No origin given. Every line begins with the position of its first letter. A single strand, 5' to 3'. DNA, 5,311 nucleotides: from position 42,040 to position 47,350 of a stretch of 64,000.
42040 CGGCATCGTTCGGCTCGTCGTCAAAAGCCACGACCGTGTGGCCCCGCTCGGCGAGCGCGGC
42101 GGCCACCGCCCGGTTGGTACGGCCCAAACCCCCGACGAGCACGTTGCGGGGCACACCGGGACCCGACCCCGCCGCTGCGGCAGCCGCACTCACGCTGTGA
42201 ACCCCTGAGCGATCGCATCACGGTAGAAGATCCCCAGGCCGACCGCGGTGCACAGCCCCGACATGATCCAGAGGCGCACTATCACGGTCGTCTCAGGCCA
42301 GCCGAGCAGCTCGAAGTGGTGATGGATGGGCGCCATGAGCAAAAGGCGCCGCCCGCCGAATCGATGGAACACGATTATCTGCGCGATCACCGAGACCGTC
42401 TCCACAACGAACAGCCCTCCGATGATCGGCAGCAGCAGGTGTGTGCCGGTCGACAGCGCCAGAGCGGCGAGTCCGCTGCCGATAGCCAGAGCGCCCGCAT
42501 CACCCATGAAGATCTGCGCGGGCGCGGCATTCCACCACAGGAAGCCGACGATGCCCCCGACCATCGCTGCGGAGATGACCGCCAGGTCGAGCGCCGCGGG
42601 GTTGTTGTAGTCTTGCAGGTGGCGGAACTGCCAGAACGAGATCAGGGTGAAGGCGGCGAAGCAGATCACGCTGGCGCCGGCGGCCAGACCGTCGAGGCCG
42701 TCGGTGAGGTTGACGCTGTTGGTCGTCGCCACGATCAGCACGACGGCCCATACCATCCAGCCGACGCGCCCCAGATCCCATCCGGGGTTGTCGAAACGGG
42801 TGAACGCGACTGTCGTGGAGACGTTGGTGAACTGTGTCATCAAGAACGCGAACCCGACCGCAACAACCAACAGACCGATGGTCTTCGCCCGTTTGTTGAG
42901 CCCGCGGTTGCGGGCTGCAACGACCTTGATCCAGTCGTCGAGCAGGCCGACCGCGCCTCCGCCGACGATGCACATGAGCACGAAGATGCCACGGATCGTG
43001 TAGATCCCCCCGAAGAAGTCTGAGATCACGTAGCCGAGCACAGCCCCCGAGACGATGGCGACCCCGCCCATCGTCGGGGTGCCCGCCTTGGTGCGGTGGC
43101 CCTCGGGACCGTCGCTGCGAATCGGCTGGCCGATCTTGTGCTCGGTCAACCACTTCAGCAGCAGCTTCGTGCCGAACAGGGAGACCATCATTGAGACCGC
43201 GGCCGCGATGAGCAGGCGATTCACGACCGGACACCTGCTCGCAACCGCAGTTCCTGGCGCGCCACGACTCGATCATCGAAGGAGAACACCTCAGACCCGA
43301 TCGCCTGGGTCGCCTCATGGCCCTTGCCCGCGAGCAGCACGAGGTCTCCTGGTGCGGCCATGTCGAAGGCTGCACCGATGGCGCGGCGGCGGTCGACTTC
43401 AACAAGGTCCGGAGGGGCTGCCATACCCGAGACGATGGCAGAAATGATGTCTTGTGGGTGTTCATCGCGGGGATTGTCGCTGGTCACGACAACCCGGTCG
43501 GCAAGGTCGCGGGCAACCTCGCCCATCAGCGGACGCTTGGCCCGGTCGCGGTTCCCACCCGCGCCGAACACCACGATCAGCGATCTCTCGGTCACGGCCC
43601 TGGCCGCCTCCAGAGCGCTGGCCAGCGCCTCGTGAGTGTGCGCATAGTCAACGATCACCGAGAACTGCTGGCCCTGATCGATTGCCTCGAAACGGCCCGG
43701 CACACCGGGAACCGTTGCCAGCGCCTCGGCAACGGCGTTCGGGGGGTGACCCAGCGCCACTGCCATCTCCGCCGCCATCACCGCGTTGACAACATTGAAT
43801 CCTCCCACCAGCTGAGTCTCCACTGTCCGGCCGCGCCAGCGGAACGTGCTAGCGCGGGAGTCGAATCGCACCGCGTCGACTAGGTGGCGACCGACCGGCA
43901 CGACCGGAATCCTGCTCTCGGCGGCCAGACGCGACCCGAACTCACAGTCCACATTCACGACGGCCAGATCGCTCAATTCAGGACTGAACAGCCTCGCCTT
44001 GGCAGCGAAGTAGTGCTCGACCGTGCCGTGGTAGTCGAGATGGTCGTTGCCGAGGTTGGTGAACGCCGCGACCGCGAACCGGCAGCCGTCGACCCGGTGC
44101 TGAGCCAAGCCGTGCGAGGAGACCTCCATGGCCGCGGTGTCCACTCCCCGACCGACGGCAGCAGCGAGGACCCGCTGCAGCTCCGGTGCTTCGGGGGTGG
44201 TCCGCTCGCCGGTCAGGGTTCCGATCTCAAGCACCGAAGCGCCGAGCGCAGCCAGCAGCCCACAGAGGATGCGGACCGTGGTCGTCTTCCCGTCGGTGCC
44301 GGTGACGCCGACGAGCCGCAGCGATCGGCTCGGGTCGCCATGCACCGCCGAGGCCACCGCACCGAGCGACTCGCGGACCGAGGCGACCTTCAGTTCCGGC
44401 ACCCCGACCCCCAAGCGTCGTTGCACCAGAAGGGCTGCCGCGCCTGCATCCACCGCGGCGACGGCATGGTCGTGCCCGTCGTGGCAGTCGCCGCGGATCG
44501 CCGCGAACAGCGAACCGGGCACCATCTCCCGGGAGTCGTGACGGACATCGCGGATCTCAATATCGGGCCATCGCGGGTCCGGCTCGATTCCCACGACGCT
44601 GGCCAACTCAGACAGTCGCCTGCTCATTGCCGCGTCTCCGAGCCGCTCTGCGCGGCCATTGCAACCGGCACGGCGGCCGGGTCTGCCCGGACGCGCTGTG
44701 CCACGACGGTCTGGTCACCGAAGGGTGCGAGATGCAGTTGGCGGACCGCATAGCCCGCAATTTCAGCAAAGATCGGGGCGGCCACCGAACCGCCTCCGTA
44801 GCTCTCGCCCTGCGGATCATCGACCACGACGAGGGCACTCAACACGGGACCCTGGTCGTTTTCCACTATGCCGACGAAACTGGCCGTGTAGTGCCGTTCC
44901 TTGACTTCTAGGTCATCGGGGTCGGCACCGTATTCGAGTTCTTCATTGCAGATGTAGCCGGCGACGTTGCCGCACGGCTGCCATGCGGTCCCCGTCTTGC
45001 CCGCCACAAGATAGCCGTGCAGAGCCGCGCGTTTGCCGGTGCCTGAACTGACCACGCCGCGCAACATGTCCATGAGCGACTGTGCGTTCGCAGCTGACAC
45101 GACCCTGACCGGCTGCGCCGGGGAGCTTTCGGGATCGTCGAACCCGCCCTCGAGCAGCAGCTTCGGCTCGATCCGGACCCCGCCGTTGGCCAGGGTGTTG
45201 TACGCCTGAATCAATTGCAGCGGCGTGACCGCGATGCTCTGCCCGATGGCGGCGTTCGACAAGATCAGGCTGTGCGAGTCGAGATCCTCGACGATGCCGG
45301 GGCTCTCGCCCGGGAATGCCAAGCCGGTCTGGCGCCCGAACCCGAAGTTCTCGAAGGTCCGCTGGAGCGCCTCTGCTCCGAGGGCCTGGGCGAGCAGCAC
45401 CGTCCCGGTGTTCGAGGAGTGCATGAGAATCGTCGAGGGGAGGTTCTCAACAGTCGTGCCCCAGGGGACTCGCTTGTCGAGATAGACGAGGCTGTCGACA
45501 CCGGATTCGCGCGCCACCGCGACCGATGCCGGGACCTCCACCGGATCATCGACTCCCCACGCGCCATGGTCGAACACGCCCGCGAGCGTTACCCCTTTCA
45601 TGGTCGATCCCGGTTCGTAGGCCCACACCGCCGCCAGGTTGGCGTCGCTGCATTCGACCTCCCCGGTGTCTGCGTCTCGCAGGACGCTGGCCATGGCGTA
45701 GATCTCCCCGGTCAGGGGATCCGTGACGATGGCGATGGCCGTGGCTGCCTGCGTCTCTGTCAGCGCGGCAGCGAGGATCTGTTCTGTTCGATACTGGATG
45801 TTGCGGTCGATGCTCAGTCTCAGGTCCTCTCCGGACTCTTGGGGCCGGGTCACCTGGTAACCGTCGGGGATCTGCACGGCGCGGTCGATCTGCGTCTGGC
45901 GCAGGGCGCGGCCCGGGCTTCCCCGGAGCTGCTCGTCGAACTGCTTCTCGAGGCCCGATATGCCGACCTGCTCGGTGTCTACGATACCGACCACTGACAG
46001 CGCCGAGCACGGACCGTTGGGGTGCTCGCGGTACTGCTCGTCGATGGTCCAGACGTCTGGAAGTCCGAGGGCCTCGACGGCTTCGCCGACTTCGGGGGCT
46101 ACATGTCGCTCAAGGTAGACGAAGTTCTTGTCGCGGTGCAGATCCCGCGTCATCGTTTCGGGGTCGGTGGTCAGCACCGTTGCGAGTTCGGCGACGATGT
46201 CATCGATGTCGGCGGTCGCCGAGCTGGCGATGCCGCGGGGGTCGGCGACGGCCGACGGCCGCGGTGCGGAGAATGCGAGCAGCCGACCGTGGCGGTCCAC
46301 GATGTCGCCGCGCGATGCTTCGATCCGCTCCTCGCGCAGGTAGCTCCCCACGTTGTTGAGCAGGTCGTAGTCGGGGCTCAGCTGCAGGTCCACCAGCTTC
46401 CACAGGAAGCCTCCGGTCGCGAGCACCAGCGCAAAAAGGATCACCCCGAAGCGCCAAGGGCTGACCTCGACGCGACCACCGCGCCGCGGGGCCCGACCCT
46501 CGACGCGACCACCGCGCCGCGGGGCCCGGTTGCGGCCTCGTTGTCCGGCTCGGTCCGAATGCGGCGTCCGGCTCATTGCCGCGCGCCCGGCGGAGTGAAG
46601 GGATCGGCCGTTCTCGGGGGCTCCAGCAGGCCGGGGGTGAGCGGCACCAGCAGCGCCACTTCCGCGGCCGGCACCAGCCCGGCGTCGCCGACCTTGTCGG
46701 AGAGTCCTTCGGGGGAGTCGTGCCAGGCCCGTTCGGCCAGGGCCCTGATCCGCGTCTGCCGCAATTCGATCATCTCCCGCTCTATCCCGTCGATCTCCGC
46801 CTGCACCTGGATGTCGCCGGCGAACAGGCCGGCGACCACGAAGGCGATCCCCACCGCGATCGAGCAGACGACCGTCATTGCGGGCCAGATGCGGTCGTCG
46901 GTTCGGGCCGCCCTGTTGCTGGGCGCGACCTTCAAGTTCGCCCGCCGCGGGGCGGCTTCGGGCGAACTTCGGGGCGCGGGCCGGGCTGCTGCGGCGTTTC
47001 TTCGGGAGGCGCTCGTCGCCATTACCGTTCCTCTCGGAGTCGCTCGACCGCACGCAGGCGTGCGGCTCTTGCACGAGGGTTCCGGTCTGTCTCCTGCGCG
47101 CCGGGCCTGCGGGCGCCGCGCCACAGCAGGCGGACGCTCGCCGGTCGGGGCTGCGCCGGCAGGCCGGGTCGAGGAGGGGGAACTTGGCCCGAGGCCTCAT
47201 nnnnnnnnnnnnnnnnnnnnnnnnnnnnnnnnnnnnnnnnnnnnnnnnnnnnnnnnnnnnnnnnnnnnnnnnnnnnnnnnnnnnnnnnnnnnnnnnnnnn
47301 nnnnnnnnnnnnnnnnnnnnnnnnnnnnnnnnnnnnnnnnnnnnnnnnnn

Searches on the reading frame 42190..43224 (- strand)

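Call 36: search_protein_families(library=pfam, proteins=[window:42190-43224:-], max_evalue=0.00001)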
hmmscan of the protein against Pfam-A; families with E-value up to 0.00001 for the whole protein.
window:42190-43224:- (344 aa): 2 families
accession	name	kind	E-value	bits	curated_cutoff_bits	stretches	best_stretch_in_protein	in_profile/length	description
PF00953.26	Glycos_transf_4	-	1.9e-29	103.2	27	1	81-258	3-158/160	Glycosyl transferase family 4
PF10555.14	MraY_sig1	-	1.9e-06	27.5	20.1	1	46-58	1-13/13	Phospho-N-acetylmuramoyl-pentapeptide-transferase signature 1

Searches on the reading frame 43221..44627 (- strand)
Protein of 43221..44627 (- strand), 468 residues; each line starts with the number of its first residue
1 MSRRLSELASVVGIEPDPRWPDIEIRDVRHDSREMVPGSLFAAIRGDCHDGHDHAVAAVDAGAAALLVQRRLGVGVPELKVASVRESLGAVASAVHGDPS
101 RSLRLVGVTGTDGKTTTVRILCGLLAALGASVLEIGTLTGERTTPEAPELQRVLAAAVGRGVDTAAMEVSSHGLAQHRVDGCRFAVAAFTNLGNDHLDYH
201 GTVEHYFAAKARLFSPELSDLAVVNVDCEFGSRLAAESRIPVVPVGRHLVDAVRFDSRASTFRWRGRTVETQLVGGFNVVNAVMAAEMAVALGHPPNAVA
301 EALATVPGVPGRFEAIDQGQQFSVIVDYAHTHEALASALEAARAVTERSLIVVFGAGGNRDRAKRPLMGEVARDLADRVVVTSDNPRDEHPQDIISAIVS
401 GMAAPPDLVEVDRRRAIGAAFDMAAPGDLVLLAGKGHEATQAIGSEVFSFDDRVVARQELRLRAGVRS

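Call 36: search_protein_families(library=pfam, proteins=[window:43221-44627:-], max_evalue=0.00001)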
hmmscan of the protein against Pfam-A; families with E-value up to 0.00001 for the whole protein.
window:43221-44627:- (468 aa): 3 families
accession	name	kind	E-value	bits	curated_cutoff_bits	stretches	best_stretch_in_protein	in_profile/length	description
PF08245.18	Mur_ligase_M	-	3.8e-40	138.4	24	1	108-288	1-199/200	Mur ligase middle domain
PF02875.26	Mur_ligase_C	-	1.2e-31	110.6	28.4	1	311-436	1-127/127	Mur ligase, glutamate ligase domain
PF01225.30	Mur_ligase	-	1.4e-07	32.2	21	1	25-76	2-75/95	Mur ligase family, catalytic domain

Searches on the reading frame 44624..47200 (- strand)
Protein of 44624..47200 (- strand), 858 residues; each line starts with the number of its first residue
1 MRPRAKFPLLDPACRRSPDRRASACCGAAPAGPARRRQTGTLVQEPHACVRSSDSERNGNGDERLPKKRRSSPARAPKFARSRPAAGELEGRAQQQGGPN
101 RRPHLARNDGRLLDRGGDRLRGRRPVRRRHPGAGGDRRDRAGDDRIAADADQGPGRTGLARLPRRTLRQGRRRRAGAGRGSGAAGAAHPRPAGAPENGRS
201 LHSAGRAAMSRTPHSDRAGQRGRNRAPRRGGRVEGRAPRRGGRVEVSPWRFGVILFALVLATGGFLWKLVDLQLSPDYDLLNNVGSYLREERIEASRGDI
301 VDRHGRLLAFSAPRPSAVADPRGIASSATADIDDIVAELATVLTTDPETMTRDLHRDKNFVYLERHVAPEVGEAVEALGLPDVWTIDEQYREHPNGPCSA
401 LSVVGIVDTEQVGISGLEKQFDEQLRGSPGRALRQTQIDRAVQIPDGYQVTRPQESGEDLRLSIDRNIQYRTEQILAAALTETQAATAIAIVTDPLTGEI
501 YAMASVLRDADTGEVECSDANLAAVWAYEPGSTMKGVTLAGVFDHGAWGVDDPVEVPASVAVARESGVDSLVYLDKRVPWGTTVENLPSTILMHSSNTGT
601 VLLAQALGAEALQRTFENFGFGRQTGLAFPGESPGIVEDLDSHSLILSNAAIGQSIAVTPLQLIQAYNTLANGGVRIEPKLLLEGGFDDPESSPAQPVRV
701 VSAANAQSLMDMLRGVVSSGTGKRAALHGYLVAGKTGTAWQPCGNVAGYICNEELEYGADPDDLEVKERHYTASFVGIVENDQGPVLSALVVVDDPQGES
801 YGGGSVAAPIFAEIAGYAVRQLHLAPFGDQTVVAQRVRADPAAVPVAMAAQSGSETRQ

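Call 36: search_protein_families(library=pfam, proteins=[window:44624-47200:-], max_evalue=0.00001)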
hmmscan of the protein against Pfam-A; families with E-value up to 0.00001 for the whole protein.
window:44624-47200:- (858 aa): 2 families
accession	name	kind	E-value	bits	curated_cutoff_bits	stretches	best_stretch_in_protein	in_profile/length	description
PF00905.27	Transpeptidase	-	3.7e-52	177.8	22.1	1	489-814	2-297/299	Penicillin binding protein transpeptidase domain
PF03717.20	PBP_dimer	-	9.7e-13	49.4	24.4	1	293-432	2-165/180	Penicillin-binding Protein dimerisation domain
